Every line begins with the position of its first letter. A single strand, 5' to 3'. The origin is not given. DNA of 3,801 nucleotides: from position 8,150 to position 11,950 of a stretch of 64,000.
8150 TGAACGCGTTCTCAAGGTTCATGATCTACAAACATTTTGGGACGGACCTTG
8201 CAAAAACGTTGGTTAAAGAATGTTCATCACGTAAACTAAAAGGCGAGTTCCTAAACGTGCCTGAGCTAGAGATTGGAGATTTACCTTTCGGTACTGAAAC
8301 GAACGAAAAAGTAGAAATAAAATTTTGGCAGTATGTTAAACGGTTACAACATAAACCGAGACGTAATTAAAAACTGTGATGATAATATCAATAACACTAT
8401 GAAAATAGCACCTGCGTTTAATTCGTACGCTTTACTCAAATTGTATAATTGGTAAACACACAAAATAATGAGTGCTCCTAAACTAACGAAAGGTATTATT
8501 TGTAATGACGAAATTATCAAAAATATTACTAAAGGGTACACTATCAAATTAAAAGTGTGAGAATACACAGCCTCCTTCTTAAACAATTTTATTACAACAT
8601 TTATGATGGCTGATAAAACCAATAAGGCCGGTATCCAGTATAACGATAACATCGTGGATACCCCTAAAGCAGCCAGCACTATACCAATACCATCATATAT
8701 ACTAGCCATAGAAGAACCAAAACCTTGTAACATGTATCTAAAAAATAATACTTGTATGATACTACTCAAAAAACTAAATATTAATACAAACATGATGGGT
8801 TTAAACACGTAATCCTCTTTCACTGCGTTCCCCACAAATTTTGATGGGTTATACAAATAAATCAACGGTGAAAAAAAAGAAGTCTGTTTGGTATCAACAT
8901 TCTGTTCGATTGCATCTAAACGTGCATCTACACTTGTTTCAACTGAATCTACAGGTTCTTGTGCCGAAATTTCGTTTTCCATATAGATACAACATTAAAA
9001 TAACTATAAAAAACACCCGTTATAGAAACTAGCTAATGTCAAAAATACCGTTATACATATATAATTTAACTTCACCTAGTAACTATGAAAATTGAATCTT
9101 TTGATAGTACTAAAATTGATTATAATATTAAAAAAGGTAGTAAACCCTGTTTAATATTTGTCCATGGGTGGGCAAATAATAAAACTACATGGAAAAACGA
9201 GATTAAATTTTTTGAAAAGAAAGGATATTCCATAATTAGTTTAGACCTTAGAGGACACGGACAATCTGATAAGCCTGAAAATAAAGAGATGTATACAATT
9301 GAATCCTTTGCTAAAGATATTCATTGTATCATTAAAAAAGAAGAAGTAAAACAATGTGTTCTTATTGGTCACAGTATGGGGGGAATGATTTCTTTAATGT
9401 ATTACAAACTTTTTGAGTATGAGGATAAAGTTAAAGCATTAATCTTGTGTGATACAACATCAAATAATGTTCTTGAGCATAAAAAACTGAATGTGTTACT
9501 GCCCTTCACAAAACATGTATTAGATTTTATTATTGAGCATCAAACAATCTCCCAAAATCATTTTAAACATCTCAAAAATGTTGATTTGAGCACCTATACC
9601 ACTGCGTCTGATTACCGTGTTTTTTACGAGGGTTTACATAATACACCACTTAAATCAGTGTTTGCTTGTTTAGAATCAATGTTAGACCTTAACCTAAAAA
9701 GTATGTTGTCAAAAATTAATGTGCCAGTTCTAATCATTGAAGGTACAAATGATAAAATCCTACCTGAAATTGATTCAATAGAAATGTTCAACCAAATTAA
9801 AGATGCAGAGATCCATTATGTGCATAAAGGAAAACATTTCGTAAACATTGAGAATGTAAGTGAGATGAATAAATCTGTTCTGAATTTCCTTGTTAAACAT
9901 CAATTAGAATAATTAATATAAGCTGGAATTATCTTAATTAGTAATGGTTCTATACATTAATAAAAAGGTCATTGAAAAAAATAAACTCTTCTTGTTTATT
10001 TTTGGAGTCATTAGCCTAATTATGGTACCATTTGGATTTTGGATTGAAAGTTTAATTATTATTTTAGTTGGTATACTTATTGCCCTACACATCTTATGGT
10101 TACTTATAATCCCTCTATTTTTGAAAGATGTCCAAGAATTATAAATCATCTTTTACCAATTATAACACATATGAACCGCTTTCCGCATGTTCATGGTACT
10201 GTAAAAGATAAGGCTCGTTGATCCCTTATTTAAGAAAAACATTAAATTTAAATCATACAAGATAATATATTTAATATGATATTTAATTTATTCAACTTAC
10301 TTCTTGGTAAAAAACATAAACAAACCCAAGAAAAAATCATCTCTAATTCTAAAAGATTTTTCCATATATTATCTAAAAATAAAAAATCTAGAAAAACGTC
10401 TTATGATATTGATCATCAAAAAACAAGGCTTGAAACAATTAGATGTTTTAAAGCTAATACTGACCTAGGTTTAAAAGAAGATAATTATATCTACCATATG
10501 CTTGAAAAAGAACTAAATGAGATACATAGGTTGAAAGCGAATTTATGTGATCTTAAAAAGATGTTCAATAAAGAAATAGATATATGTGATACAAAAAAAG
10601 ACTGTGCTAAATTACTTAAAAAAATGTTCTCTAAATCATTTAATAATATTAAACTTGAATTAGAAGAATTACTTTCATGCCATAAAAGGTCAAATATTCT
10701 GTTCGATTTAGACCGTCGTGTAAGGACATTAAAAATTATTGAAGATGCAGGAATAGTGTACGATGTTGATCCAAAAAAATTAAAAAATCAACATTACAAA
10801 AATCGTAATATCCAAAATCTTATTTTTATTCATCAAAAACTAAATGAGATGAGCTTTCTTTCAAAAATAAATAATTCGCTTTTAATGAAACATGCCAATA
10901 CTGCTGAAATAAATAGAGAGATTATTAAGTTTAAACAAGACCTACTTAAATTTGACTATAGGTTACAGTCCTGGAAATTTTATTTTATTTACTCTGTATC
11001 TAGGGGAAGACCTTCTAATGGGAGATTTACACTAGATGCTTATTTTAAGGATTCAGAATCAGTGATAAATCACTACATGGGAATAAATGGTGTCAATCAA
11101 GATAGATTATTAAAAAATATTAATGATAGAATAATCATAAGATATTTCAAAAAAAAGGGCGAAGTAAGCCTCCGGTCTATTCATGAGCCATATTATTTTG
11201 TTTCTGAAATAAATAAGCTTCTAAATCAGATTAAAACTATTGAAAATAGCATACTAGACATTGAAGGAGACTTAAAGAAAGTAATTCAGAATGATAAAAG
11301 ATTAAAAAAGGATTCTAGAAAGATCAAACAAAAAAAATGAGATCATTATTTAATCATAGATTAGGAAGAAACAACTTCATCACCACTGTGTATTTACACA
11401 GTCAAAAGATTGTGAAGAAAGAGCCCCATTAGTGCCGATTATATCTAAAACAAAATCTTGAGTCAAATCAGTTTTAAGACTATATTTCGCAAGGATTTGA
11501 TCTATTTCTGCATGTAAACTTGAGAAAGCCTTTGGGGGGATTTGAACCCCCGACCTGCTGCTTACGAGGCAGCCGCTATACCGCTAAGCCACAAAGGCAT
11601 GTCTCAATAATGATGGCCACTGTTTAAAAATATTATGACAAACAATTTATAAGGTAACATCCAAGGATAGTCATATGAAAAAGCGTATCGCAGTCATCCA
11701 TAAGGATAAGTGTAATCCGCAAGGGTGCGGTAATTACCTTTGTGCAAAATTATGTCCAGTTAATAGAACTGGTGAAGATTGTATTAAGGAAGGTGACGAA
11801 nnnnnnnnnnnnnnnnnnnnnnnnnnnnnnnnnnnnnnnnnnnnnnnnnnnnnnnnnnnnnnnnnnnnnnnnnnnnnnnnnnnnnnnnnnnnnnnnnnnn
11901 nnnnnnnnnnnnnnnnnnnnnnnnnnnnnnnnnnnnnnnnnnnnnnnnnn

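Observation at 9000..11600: AT-rich island ending at tRNA-Thr with a lysine-rich 354-aa ORFan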

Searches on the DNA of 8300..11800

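Call 54: search_rna_families(source=window, start=8300, end=11800, threshold=evalue, max_evalue=1)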
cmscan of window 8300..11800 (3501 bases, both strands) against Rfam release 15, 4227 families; matches with E-value up to 1: 2.
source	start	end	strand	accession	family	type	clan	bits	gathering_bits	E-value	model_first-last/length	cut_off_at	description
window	11527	11598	-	RF00005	tRNA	Gene; tRNA;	CL00001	71.4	29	7.2e-15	1-71/71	no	tRNA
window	11526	11598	+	RF04354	Plastid-ycf2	Cis-reg;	-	25.2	65.7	0.041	1-75/75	no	Plastid-ycf2 5UTR RNA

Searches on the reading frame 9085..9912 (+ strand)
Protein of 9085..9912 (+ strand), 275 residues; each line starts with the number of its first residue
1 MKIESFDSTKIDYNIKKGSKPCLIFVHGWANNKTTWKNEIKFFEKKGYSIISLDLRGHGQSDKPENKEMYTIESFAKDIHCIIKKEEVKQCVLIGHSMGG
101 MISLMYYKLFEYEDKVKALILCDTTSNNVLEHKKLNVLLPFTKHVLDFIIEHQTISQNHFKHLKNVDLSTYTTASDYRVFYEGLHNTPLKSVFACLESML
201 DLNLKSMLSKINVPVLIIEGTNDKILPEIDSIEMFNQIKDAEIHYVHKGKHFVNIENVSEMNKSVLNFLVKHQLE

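Call 6: search_protein_families(library=pfam, proteins=[window:9085-9912:+], max_evalue=0.1)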
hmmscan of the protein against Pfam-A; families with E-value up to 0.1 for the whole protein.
window:9085-9912:+ (275 aa): 24 families
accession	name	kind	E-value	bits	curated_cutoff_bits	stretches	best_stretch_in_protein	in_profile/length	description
PF00561.26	Abhydrolase_1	-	3.4e-32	112.5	25.8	1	22-257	2-244/245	alpha/beta hydrolase fold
PF12146.15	Hydrolase_4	-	5.9e-24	85.1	27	1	20-253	4-234/239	Serine aminopeptidase, S33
PF12697.13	Abhydrolase_6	-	7.2e-16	59.9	26.3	1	23-256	1-209/217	Alpha/beta hydrolase family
PF03959.19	FSH1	-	1.1e-08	35.5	21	1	61-253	75-201/211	Serine hydrolase (FSH1)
PF05448.18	AXE1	-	9.5e-08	31.6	21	1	16-66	79-130/321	Acetyl xylan esterase (AXE1)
PF03096.20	Ndr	-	1.9e-07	30.5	23.3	1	51-264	59-271/283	Ndr family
PF02129.25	Peptidase_S15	-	9.2e-07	29.2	23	1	201-252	211-261/262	X-Pro dipeptidyl-peptidase (S15 family)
PF07819.20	PGAP1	-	1.1e-06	29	24.3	1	84-174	86-174/233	PGAP1-like alpha/beta domain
PF20408.4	Abhydrolase_11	-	1.1e-05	25.7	27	1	207-260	122-174/193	Alpha/beta hydrolase domain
PF00326.27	Peptidase_S9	-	1.2e-05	25.4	22.6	1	38-271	5-208/213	Prolyl oligopeptidase family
PF20434.5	BD-FAE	-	1.6e-05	25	26.8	1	16-106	9-106/215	BD-FAE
PF12740.14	PETase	-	0.00027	20.9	28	1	203-269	159-229/263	PET hydrolase-like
PF12695.13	Abhydrolase_5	-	0.00037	20.8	27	1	81-124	48-89/164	Alpha/beta hydrolase family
PF07224.18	Chlorophyllase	-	0.00049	19.4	26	1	16-125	38-153/301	Chlorophyllase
PF05990.18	DUF900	-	0.00075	19.5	20.5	1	66-111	71-116/232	Alpha/beta hydrolase of unknown function (DUF900)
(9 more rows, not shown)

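Call 10: search_protein_families(library=phrogs, proteins=[window:9085-9912:+], max_evalue=1)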
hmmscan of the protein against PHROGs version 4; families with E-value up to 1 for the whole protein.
window:9085-9912:+ (275 aa): 6 families
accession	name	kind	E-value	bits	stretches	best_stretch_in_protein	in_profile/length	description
phrog_789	-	other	6.9e-26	92.1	1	17-260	349-588/637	esterase/lipase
phrog_23613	-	other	7.7e-17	62.6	1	3-129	7-128/271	esterase/lipase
phrog_18103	-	other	1.3e-07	32.8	1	12-126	23-143/178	esterase/lipase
phrog_3142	-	moron, auxiliary metabolic gene and host takeover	2.2e-06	27.3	1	18-85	27-93/596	FabG-like 3-oxoacyl-(acyl-carrier-protein) reductase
phrog_13147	-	unknown function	0.075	14.2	1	101-158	91-149/153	-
phrog_3341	-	other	0.21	12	1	210-251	189-234/267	esterase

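Call 12: list_cluster_members(proteins=[P0001, window:9085-9912:+, window:8344-8982:-, window:7363-8370:+])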
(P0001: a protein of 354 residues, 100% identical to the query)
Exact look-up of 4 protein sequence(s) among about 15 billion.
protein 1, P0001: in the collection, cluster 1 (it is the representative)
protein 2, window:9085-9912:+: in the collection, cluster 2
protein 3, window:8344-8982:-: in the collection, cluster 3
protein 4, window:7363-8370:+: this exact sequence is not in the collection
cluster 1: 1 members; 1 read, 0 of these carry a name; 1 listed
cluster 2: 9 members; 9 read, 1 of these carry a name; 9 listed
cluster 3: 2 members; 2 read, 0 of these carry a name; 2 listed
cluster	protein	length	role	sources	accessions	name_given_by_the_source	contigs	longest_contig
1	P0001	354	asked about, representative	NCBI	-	-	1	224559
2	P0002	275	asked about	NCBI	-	-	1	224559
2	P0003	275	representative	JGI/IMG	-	-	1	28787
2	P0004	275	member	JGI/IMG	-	pimeloyl-ACP methyl ester carboxylesterase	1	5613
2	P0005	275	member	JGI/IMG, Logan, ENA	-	-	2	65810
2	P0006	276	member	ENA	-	-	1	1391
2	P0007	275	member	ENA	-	-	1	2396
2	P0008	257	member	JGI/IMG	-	-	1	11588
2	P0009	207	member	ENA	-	-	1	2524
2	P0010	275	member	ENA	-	-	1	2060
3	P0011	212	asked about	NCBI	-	-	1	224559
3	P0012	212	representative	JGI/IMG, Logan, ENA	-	-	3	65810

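Call 26: find_related_loci(query=window:9085-9912:+, collection=metagenome_contigs, flank=6000)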
Query window:9085-9912:+ (275 aa) in metagenome_contigs; peptide patterns used: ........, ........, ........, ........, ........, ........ (x = any residue, [..] = any of these).
70 stretches matched a pattern, but none encodes a relative of the query by tblastn (E <= 1e-3).

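Call 34: search_protein_families(library=pfam, proteins=[L001:10869-11420:+, L001:11478-11726:+], max_evalue=1)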
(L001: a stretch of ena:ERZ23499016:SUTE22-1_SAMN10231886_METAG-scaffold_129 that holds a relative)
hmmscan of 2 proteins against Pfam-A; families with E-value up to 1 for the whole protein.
L001:10869-11420:+ (183 aa): 1 family
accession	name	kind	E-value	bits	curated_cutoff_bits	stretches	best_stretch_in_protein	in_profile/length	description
PF02828.21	L27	-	0.079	13.1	22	1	86-107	22-43/53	L27 domain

L001:11478-11726:+ (82 aa): 2 families
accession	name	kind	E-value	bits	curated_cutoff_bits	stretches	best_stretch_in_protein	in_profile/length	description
PF20152.4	DUF6534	-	0.19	13.3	28.2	0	1-24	25-47/80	Family of unknown function (DUF6534)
PF01529.25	DHHC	-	0.84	10.1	28.7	0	6-75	52-118/133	DHHC palmitoyltransferase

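Call 35: search_protein_families(library=padloc, proteins=[window:9085-9912:+, L001:10869-11420:+, L001:11478-11726:+], max_evalue=1)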
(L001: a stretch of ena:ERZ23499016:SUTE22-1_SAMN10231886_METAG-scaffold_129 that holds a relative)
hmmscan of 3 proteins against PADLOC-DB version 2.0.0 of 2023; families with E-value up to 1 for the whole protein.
window:9085-9912:+ (275 aa): 1 family
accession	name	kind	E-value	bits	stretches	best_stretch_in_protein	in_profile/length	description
PDLC03851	LmuA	-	0.0088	13.9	1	18-111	7-89/343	-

L001:10869-11420:+ (183 aa): 0 families

L001:11478-11726:+ (82 aa): 0 families

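Call 71: search_protein_families(library=ncbifam, proteins=[window:9085-9912:+, L001:10869-11420:+], max_evalue=0.1)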
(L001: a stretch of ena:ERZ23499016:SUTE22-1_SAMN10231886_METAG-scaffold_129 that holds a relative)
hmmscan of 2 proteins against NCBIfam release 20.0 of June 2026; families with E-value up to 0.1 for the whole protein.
window:9085-9912:+ (275 aa): 42 families (the best 25 are shown)
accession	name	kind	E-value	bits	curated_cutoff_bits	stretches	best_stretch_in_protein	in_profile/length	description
TIGR02427.1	protocat_pcaD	equivalog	2.5e-29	102.4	255.85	1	13-269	4-250/251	3-oxoadipate enol-lactonase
TIGR03695.1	menH_SHCHC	equivalog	1.3e-25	90.3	208.55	2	20-124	2-104/252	2-succinyl-6-hydroxy-2,4-cyclohexadiene-1-carboxylate synthase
NF051488.1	bifunc_PcaDC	exception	6.3e-24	84.8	390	1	19-271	11-252/375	bifunctional 3-oxoadipate enol-lactonase/4-carboxymuconolactone decarboxylase PcaDC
NF050089.1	i_nPHAscl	equivalog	2.1e-23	82.8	300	2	10-127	8-120/288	intracellular short-chain-length polyhydroxyalkanoate depolymerase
NF051487.1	bifunc_PcaCD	exception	1.5e-22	80.3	430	1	19-270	171-412/413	bifunctional 4-carboxymuconolactone decarboxylase/3-oxoadipate enol-lactonase PcaCD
NF011457.0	PRK14875.1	equivalog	2.3e-22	79.5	307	2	16-106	126-215/372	acetoin dehydrogenase dihydrolipoyllysine-residue acetyltransferase subunit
TIGR01250.1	pro_imino_pep_2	subfamily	5e-22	78.8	167.65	1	15-269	18-287/288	proline iminopeptidase-family hydrolase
NF045945.1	ProImpepLactob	equivalog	1.5e-19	70.6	400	2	19-152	26-159/293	proline iminopeptidase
TIGR03611.1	RutD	equivalog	2e-19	69.9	238.5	2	19-122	12-111/258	pyrimidine utilization protein D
NF045948.1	ProImpepThrmp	equivalog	6.1e-19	68.5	500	2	10-138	13-142/291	proline iminopeptidase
NF052610.1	macro_16_ester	equivalog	2.2e-18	66.6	420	1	19-266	22-277/281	alpha/beta fold macrolide esterase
NF004514.1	PRK05855.1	equivalog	2.1e-17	62.9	455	1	17-106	19-108/578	SDR family oxidoreductase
TIGR01738.1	bioH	equivalog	1.3e-16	61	206.95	1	22-267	6-243/245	pimeloyl-ACP methyl ester esterase BioH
NF045632.1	hydroxlase_HsaD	equivalog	5.5e-16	58.3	400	2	12-123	25-136/290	4,5:9,10-diseco-3-hydroxy-5,9,17-trioxoandrosta-1(10),2-diene-4-oate hydrolase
NF058580.1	lipase_V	equivalog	1.9e-15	57.1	300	1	9-257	13-226/230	EstV family lipase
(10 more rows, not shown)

L001:10869-11420:+ (183 aa): 0 families

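Call 77: search_protein_families(library=pfam, proteins=[L001:15928-16341:-], max_evalue=0.01)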
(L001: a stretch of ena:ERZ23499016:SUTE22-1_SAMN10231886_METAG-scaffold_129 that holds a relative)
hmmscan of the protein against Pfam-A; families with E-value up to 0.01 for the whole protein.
L001:15928-16341:- (137 aa): 0 families

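Call 81: find_related_loci(query=window:9085-9912:+, collection=viral_contigs, flank=6000)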
Query window:9085-9912:+ (275 aa) in viral_contigs; peptide patterns used: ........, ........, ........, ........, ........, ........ (x = any residue, [..] = any of these).
18 stretches matched a pattern, but none encodes a relative of the query by tblastn (E <= 1e-3).

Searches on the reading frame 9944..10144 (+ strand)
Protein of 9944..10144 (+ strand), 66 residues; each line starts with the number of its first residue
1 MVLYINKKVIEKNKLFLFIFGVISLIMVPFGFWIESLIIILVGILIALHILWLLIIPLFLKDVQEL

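Call 6: search_protein_families(library=pfam, proteins=[window:9944-10144:+], max_evalue=0.1)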
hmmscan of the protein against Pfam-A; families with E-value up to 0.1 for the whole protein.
window:9944-10144:+ (66 aa): 0 families

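Call 10: search_protein_families(library=phrogs, proteins=[window:9944-10144:+], max_evalue=1)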
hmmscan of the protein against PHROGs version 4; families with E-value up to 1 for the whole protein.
window:9944-10144:+ (66 aa): 0 families

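Call 28: find_encoding_contigs(protein=window:9944-10144:+, flank=6000, max_places=10)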
Protein window:9944-10144:+ (66 aa): no gene with exactly this product is on record in the collection.

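Call 35: search_protein_families(library=padloc, proteins=[window:9944-10144:+], max_evalue=1)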
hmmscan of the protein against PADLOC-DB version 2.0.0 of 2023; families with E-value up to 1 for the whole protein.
window:9944-10144:+ (66 aa): 0 families

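Call 36: find_homologous_proteins(query=window:9944-10144:+, max_evalue=0.01)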
Query window:9944-10144:+ (66 aa): 1 proteins with E <= 0.01 among 5 candidates.
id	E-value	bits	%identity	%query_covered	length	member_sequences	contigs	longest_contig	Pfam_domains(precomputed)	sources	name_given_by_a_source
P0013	1.7e-26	109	91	100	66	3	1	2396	-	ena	-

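Call 37: find_encoding_contigs(protein=P0013, flank=6000, max_places=10)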
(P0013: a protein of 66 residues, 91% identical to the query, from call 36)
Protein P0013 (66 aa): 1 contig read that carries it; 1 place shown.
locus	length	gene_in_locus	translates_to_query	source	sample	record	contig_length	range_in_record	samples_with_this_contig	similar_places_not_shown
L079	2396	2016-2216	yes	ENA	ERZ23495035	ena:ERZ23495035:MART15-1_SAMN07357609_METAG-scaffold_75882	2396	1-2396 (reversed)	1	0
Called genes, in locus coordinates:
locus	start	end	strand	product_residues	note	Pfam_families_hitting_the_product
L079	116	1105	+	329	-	PF04055:Radical_SAM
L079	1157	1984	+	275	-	PF02129:Peptidase_S15 (faint), PF05448:AXE1 (faint), PF03959:FSH1 (weak), PF12146:Hydrolase_4, PF00561:Abhydrolase_1, PF12697:Abhydrolase_6, PF20408:Abhydrolase_11 (faint), PF00326:Peptidase_S9 (faint)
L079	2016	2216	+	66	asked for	-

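Call 38: list_cluster_members(proteins=[P0013])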
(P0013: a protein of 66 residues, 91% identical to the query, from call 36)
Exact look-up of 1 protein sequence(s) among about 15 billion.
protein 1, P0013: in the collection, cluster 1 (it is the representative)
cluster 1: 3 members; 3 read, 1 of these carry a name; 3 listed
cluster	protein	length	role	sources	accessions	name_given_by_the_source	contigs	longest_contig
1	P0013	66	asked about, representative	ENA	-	-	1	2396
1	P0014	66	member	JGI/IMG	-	hypothetical protein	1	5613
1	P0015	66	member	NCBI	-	-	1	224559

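Call 71: search_protein_families(library=ncbifam, proteins=[window:9944-10144:+], max_evalue=0.1)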
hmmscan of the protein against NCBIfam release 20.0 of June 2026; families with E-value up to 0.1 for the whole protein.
window:9944-10144:+ (66 aa): 1 family
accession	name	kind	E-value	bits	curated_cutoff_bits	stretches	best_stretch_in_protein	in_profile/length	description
TIGR04104.1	cxxc_20_cxxc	subfamily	0.068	13.5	45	1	4-61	36-89/93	TIGR04104 family putative zinc finger protein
